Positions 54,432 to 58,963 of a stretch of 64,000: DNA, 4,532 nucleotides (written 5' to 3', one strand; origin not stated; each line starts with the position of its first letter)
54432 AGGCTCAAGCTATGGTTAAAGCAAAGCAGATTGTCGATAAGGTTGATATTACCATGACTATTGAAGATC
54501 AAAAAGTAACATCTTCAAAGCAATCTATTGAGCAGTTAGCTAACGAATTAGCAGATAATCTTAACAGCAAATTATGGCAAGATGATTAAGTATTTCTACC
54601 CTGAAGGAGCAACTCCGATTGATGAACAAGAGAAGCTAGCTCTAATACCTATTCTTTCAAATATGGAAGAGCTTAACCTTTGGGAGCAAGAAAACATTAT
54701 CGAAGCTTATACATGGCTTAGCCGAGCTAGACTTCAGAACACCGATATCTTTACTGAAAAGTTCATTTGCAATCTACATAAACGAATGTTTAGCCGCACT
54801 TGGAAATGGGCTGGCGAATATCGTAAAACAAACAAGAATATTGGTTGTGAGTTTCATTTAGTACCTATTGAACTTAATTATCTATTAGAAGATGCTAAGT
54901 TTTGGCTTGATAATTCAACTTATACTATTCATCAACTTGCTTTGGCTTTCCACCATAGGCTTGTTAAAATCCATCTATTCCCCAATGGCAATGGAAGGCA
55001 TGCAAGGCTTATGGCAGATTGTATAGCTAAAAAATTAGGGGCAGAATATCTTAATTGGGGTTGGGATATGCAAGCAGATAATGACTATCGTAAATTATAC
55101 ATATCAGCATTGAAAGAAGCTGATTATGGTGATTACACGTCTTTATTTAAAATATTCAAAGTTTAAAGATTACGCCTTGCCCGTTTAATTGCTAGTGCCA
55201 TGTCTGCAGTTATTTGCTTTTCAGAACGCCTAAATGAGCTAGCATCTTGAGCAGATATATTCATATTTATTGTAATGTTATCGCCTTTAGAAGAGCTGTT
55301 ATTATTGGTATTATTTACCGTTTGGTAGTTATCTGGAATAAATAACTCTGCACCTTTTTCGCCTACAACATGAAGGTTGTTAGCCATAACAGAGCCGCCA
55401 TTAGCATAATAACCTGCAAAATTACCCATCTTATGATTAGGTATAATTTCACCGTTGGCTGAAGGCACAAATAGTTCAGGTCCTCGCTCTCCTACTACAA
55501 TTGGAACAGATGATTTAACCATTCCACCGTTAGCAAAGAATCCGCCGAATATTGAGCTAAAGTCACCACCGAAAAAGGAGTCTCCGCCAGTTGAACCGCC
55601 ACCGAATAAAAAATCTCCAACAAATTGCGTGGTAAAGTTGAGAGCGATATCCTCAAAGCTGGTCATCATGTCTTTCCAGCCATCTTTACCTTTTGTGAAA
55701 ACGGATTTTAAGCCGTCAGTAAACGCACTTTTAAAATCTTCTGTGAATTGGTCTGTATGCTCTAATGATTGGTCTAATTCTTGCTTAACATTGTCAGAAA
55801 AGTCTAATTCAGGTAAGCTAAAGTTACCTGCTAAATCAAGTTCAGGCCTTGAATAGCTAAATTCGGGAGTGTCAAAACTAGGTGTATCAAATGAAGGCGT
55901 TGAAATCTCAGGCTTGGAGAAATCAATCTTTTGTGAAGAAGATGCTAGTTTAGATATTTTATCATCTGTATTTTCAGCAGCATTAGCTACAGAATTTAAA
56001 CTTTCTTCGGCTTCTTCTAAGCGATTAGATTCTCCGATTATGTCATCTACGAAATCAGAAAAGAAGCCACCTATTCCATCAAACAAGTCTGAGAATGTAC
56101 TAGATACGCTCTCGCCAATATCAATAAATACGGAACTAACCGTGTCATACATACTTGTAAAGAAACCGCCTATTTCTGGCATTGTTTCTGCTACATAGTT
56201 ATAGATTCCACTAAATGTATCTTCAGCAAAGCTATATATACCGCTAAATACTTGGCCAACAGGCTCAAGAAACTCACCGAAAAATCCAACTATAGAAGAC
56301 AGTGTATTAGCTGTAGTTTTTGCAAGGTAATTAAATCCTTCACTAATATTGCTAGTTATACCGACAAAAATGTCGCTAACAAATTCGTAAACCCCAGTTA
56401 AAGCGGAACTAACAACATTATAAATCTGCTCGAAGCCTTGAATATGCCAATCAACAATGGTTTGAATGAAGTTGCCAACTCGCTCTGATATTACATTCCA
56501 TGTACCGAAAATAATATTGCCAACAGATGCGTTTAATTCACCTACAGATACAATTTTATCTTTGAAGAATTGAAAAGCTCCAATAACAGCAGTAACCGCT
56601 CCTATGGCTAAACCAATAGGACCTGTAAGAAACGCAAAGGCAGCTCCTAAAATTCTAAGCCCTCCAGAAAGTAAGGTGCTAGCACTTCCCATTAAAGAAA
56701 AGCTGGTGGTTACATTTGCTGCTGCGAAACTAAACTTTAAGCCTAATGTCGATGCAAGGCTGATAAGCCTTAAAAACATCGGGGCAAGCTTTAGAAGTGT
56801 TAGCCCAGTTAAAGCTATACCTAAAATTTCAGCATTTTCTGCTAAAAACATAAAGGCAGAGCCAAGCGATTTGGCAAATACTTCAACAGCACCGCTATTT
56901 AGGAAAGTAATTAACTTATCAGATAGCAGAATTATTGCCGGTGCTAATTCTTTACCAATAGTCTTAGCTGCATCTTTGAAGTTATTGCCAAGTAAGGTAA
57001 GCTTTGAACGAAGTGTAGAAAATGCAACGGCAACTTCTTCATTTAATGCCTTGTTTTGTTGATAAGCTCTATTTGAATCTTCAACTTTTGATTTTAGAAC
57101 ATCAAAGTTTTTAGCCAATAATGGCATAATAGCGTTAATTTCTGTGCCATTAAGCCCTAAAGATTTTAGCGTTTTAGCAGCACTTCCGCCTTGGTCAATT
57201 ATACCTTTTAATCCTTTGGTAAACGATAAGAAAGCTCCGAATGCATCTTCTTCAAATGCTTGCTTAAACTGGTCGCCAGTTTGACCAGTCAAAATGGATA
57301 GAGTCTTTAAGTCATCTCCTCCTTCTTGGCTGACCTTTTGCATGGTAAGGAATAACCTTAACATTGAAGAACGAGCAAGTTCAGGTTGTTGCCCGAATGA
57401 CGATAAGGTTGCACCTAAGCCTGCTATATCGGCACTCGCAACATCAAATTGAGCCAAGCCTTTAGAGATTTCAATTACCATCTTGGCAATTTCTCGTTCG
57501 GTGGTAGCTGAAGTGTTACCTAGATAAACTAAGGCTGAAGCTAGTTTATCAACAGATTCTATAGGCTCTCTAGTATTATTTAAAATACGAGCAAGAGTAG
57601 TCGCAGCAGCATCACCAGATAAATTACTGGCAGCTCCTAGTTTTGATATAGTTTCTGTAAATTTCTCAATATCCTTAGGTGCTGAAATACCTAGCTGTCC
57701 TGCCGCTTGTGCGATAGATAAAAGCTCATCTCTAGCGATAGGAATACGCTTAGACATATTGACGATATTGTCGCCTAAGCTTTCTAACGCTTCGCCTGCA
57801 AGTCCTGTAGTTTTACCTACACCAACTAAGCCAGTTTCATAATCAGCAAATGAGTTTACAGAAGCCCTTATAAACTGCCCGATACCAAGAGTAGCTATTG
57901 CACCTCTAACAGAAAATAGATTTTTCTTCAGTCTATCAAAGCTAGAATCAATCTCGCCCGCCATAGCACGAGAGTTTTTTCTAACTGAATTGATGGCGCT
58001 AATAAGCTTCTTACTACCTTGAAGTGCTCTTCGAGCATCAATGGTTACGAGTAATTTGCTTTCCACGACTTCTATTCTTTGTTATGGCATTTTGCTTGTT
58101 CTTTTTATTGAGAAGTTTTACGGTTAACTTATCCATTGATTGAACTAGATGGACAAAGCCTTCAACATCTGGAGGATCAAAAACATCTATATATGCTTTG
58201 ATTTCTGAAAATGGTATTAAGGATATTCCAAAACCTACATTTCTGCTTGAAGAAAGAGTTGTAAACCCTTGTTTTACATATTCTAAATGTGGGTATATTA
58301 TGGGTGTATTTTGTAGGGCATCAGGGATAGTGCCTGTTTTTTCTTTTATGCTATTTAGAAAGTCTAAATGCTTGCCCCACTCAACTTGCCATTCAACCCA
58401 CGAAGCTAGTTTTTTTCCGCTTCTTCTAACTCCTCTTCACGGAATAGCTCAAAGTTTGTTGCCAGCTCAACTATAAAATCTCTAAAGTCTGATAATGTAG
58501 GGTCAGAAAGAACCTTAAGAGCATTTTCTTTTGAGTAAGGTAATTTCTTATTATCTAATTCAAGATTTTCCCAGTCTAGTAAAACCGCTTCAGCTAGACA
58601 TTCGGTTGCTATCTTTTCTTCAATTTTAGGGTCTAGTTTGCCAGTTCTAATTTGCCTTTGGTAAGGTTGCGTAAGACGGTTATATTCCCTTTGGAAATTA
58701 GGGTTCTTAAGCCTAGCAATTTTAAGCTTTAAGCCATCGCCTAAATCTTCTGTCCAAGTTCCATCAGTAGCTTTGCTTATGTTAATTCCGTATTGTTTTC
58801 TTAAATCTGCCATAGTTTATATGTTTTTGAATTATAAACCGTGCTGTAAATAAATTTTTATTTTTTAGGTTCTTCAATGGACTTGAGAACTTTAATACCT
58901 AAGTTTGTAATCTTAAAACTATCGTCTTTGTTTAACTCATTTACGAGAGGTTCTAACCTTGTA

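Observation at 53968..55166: HTH + Fic ('mobile mystery protein A/B'-like) module inserted antisense into the tail operon, with a triplicated 16 bp operator array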

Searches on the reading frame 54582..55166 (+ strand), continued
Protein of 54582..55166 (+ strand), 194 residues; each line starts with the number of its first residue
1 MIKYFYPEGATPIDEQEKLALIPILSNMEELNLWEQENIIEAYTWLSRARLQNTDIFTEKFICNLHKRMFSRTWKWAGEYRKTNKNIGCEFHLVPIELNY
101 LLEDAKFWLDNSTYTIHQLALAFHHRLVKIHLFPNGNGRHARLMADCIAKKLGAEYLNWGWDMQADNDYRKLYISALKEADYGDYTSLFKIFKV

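Call 65: search_dna_similar(query=window:54582-55166:+, collection=plasmids, mode=protein, max_evalue=1e-20, max_rows=25)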
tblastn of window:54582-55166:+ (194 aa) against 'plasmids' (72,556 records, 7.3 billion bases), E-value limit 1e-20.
Records with a match: 253; places in all: 256; records where one place covers at least 80% of the query: 249.
Best place of each record, by identity: <60% 253.
By first word of the organism name: Agrobacterium 99; Rhizobium 50; Coxiella 19; Sinorhizobium 17; Vibrio 17; Bradyrhizobium 12; Ensifer 7; Neorhizobium 5; Candidatus 3; Shewanella 3; and 18 more.
By predicted mobility (MOB-suite, as given by PLSDB): non-mobilizable 128; conjugative 100; mobilizable 25.
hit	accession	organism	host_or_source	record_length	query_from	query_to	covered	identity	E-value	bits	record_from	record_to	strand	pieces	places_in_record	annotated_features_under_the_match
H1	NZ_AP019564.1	Rickettsia asiatica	Ixodes ovatus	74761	2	191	98%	46.9%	2e-45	167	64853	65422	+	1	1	mobile mystery protein B | mobile mystery protein A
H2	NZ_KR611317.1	Rickettsia endosymbiont of Ixodes pacificus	-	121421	2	190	97%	46.6%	3e-45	166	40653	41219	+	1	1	mobile mystery protein B | mobile mystery protein A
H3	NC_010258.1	Coxiella burnetii 'MSU Goat Q177'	-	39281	6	193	96%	46.0%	6e-33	185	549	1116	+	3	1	mobile mystery protein B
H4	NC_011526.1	Coxiella burnetii CbuK_Q154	-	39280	6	193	96%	46.0%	6e-33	185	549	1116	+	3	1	mobile mystery protein B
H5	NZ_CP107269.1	Coxiella burnetii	Homo sapiens,blood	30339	6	193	96%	46.0%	6e-33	185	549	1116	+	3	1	mobile mystery protein B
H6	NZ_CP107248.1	Coxiella burnetii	Homo sapiens,blood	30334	6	193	96%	46.0%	6e-33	185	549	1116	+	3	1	mobile mystery protein B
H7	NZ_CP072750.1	Thiothrix fructosivorans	cell culture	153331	6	189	95%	46.5%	6e-48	174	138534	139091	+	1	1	mobile mystery protein B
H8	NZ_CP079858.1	Agrobacterium fabrum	-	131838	7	190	95%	45.5%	2e-47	172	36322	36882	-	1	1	mobile mystery protein B | DUF3991 and toprim domain-containing protein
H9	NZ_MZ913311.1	Agrobacterium fabrum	-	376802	7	190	95%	45.5%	2e-47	172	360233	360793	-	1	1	mobile mystery protein B | DUF3991 and toprim domain-containing protein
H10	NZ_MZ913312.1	Agrobacterium fabrum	-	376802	7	190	95%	45.5%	2e-47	172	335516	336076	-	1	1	mobile mystery protein B | DUF3991 and toprim domain-containing protein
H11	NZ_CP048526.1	Agrobacterium tumefaciens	walnut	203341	7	190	95%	44.9%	2e-49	178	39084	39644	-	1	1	mobile mystery protein B | DUF3991 and toprim domain-containing protein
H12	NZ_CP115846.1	Agrobacterium tumefaciens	willow,cell culture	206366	7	190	95%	44.9%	3e-47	172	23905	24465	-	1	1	mobile mystery protein B | DUF3991 and toprim domain-containing protein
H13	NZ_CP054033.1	Rhizobium indicum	Pisum sativum l. (pea),Pure culture,Pea ...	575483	7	190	95%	44.9%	2e-45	166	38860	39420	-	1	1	mobile mystery protein B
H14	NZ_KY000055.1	Agrobacterium rubi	-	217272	7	190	95%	44.4%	1e-47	172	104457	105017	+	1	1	mobile mystery protein B | DUF3991 and toprim domain-containing protein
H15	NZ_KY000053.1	Agrobacterium tumefaciens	-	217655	7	190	95%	44.4%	1e-47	172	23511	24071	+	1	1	mobile mystery protein B | DUF3991 and toprim domain-containing protein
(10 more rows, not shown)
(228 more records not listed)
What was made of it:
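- Distribution and prior prediction: 253 plasmids carry the family (call 65).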

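Call 73: get_annotated_region(hit=H11, flank=1500)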
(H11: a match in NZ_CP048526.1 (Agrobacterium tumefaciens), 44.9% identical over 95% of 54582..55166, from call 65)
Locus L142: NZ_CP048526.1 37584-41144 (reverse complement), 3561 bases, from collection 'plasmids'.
description: Agrobacterium tumefaciens strain Sta004 plasmid pTi, complete sequence
organism: Agrobacterium tumefaciens (NCBI taxid 358)
taxonomy: Bacteria; Pseudomonadota; Alphaproteobacteria; Hyphomicrobiales; Rhizobiaceae; Agrobacterium; Agrobacterium tumefaciens
host: -; source: walnut; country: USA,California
typing (MOB-suite, as given by PLSDB): conjugative; replicon rep_cluster_490; relaxase MOBQ; mating-pair formation MPF_T
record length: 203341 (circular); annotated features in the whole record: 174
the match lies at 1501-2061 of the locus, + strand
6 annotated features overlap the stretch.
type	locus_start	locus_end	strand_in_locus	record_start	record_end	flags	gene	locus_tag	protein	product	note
CDS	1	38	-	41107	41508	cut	-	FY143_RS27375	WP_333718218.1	DUF3085 domain-containing protein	-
CDS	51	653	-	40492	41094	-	-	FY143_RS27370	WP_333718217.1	DUF1419 domain-containing protein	-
CDS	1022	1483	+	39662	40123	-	-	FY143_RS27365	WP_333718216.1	mobile mystery protein A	-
CDS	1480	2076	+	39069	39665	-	-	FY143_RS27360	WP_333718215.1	mobile mystery protein B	-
CDS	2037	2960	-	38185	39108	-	-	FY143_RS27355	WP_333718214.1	DUF3991 and toprim domain-containing protein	-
CDS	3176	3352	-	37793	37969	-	-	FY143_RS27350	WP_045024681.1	hypothetical protein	-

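Call 74: get_annotated_region(hit=H1, flank=1500)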
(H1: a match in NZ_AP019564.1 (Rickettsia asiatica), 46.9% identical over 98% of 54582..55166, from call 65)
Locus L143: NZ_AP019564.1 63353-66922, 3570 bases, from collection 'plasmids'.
description: Rickettsia asiatica strain Maytaro1284 plasmid pRA1, complete sequence
organism: Rickettsia asiatica (NCBI taxid 238800)
taxonomy: Bacteria; Pseudomonadota; Alphaproteobacteria; Rickettsiales; Rickettsiaceae; Rickettsia; Rickettsia asiatica
host: -; source: Ixodes ovatus; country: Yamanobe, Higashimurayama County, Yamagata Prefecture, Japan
typing (MOB-suite, as given by PLSDB): non-mobilizable; replicon rep_cluster_1989,rep_cluster_41; mating-pair formation MPF_F
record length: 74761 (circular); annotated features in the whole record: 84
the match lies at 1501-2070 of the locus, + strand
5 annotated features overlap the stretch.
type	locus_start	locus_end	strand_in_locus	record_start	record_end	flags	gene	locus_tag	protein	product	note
CDS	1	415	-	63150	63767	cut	-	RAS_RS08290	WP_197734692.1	hypothetical protein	-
CDS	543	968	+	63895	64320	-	-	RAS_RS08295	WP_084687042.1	transglycosylase SLT domain-containing protein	-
CDS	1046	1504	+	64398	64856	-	-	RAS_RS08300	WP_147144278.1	mobile mystery protein A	-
CDS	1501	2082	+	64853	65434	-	-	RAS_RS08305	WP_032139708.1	mobile mystery protein B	-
CDS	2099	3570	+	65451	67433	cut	-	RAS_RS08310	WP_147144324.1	type IV secretion system DNA-binding domain-containing protein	-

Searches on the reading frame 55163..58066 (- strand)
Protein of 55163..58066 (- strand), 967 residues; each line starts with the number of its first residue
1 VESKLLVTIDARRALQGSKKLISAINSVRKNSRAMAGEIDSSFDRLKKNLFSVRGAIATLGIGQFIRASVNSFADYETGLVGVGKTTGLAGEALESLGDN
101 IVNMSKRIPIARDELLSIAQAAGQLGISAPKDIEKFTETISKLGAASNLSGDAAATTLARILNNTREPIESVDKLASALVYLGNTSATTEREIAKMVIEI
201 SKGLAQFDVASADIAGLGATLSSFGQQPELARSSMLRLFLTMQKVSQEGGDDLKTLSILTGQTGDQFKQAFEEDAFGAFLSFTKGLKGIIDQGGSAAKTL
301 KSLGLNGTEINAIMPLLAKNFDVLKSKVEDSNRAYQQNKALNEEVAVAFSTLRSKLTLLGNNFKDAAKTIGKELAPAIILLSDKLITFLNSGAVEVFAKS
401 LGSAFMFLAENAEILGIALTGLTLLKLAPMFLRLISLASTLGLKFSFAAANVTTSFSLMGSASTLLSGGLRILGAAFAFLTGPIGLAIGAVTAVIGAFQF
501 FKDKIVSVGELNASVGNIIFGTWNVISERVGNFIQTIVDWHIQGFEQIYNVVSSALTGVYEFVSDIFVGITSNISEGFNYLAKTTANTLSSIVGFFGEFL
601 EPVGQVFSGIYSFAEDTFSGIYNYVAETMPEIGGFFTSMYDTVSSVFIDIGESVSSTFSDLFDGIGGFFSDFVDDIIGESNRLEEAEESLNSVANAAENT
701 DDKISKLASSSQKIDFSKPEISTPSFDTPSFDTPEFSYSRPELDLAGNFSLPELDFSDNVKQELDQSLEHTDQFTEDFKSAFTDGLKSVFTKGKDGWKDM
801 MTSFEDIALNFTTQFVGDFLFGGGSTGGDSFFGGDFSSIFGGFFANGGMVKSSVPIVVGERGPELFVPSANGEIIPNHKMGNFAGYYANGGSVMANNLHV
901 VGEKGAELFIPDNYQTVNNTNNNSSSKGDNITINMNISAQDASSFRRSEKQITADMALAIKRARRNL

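Call 3: search_protein_families(library=ncbifam, proteins=[window:55163-58066:-], max_evalue=0.01)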
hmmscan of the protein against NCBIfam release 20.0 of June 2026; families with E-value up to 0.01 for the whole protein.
window:55163-58066:- (967 aa): 2 families
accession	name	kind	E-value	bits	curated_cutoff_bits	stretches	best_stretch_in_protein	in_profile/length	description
TIGR01760.1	tape_meas_TP901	equivalog_domain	1.3e-36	126.4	28.8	1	61-390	3-321/349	phage tail tape measure protein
NF058675.1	RcGTA_tape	equivalog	2.1e-07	30.9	220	1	894-966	147-219/220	RcGTA-type gene transfer agent tail tape measure protein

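Call 4: search_protein_families(library=pfam, proteins=[window:55163-58066:-], max_evalue=0.01)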
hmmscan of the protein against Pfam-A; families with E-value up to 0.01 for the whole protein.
window:55163-58066:- (967 aa): 2 families
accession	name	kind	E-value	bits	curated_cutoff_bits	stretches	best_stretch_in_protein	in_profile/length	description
PF10145.14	PhageMin_Tail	-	3.6e-16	60.1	33.2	1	100-292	3-190/201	Phage-related minor tail protein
PF05388.16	Carbpep_Y_N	-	0.0016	19.2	25.8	0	759-813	47-100/127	Carboxypeptidase Y pro-peptide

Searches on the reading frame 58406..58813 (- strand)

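Call 58: search_protein_families(library=phrogs, proteins=[window:58406-58813:-], max_evalue=0.001)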
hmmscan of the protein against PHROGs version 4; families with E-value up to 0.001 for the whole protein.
window:58406-58813:- (135 aa): 2 families
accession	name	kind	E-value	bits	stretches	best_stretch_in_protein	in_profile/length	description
phrog_8233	-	tail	8.7e-23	82.1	1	2-135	5-140/271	tail assembly chaperone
phrog_313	-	tail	6.1e-19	69.6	1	14-134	23-147/258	Tail assembly chaperone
